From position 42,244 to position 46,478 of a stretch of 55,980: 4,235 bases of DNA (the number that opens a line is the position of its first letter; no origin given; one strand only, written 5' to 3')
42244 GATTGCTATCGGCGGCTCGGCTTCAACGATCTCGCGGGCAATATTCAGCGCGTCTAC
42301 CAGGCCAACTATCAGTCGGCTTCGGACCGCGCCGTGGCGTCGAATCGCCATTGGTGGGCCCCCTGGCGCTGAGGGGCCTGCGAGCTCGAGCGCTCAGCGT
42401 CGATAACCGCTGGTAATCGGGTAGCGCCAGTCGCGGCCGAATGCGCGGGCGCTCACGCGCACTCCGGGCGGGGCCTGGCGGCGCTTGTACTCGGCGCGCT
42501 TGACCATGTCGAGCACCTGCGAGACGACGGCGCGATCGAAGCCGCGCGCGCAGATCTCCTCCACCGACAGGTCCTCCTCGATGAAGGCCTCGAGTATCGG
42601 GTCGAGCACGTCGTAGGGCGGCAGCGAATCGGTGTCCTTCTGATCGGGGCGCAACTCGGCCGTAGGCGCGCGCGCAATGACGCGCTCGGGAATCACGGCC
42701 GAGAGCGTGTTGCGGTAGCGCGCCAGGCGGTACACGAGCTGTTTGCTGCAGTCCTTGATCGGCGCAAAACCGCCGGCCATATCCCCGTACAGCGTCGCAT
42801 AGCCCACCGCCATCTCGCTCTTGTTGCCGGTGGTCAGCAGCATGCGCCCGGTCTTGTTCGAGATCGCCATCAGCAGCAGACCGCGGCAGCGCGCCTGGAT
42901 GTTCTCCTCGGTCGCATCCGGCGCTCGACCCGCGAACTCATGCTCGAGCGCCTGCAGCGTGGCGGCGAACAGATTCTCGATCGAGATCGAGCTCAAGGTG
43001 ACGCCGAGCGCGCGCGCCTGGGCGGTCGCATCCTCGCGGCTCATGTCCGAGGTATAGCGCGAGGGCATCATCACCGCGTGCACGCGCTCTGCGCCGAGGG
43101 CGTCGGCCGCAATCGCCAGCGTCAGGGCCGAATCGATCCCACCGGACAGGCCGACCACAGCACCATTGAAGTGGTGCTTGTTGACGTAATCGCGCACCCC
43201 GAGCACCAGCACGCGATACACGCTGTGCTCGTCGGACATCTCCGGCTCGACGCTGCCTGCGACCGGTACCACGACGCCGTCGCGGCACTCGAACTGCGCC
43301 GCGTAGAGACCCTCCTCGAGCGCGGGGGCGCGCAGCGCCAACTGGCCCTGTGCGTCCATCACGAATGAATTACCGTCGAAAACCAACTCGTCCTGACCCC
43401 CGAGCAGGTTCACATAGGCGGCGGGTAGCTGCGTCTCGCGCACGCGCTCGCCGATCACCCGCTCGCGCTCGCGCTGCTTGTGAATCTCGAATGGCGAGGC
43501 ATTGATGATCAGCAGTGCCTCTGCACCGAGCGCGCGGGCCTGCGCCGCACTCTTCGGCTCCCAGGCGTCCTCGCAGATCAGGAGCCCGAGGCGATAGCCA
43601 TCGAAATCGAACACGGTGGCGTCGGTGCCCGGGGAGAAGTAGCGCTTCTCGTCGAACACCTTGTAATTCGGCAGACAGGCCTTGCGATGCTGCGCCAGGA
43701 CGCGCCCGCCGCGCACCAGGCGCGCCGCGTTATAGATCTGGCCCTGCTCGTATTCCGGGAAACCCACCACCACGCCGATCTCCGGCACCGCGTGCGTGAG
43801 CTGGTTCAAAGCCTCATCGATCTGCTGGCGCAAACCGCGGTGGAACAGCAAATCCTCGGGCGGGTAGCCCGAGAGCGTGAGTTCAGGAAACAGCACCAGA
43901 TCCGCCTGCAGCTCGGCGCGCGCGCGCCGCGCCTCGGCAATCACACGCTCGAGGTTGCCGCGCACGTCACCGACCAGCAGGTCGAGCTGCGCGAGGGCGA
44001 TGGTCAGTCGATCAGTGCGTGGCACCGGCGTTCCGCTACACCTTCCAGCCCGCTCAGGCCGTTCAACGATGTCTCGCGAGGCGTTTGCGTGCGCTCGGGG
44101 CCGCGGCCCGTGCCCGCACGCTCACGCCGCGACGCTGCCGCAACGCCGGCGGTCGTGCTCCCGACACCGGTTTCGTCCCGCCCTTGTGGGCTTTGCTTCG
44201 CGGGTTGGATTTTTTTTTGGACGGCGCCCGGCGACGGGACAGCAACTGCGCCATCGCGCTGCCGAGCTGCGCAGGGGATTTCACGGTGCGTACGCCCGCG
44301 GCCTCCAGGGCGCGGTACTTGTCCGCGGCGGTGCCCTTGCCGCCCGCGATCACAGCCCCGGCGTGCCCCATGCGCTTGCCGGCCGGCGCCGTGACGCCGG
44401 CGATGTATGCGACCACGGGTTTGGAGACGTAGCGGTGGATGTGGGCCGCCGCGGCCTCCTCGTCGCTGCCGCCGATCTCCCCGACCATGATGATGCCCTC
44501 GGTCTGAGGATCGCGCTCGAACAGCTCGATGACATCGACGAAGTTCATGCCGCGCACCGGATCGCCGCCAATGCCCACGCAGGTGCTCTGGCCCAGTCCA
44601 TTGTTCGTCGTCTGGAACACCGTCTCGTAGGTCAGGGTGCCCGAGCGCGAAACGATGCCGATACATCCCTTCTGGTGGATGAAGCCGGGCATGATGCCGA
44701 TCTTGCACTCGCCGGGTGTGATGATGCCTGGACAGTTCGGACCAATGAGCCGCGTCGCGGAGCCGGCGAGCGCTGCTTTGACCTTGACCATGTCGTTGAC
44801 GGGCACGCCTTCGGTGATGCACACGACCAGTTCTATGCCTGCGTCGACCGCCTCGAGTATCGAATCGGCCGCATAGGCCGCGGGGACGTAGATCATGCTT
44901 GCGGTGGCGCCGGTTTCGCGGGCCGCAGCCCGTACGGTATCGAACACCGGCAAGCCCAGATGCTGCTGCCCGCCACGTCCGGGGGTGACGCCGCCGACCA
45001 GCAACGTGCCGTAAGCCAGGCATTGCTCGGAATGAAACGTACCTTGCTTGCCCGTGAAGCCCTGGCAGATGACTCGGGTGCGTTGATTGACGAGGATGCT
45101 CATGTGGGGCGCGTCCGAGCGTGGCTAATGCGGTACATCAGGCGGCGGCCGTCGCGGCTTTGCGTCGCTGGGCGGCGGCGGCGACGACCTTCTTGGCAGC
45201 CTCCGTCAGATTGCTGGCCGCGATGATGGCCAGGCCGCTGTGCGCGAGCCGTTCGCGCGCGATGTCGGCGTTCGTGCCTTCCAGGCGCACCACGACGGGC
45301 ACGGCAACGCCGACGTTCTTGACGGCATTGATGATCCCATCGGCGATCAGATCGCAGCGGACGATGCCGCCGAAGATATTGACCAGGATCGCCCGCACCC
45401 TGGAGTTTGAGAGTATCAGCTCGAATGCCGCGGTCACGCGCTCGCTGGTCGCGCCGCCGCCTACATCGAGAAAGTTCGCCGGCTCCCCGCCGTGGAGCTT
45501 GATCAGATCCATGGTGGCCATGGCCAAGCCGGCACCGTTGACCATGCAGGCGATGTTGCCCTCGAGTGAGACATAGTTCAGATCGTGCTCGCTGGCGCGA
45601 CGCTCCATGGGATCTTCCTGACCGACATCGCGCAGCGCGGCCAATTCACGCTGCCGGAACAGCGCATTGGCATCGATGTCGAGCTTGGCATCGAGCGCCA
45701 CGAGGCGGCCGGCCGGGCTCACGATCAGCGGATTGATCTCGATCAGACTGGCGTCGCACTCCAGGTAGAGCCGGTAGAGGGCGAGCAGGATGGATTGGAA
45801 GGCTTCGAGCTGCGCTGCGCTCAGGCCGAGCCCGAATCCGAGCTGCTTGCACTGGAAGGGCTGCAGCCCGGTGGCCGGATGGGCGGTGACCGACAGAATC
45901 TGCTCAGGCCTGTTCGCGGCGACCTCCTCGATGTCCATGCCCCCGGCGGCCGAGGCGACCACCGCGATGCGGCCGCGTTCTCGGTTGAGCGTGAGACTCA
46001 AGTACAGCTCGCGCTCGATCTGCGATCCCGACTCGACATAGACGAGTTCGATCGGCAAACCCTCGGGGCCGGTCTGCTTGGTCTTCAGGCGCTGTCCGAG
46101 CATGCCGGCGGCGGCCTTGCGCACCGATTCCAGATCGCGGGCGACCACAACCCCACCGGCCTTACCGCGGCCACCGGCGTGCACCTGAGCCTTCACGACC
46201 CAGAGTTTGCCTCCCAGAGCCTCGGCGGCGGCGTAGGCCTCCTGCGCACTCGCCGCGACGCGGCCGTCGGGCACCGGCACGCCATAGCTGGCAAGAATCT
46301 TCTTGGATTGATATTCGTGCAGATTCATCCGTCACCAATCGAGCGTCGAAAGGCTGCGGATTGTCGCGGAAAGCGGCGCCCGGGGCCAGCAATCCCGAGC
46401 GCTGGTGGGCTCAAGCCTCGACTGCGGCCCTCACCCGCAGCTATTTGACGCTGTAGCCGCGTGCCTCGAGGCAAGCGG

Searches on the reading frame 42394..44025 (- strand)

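Call 33: search_protein_families(library=pfam, proteins=[window:42394-44025:-], max_evalue=0.0001)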
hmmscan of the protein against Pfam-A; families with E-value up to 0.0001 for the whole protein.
window:42394-44025:- (543 aa): 2 families
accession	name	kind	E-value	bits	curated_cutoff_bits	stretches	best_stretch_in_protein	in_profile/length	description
PF02540.23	NAD_synthase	-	2.1e-73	246.9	21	1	270-518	2-242/242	NAD synthase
PF00795.27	CN_hydrolase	-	1.4e-25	90.5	23.2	1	8-244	1-245/256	Carbon-nitrogen hydrolase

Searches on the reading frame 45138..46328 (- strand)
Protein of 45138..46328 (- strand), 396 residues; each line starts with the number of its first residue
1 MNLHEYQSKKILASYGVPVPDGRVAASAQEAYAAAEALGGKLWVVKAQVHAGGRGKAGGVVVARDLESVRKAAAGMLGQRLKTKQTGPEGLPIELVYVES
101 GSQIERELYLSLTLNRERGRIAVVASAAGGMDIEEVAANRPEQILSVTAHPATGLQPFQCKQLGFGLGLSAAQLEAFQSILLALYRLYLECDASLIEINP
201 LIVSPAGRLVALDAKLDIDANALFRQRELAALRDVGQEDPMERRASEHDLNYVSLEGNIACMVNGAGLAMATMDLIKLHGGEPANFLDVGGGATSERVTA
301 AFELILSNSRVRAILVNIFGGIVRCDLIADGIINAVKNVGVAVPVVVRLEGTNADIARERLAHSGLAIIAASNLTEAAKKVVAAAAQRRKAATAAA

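Call 33: search_protein_families(library=pfam, proteins=[window:45138-46328:-], max_evalue=0.0001)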
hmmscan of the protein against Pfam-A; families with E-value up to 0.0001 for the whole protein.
window:45138-46328:- (396 aa): 4 families
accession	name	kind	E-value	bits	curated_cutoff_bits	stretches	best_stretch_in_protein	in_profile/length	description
PF08442.15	ATP-grasp_2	-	1.9e-72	243.6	29.5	1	2-202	1-201/202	ATP-grasp domain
PF00549.24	Ligase_CoA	-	4.7e-34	117.7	24.5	1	262-382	1-128/128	CoA-ligase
PF13549.11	ATP-grasp_5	-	2.1e-16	60.4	27.6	1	3-218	10-221/221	ATP-grasp domain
PF24948.1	Citrate_synth_N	-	2.4e-14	53.7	83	1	30-226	41-228/232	ATP-citrate synthase ATP-grasp domain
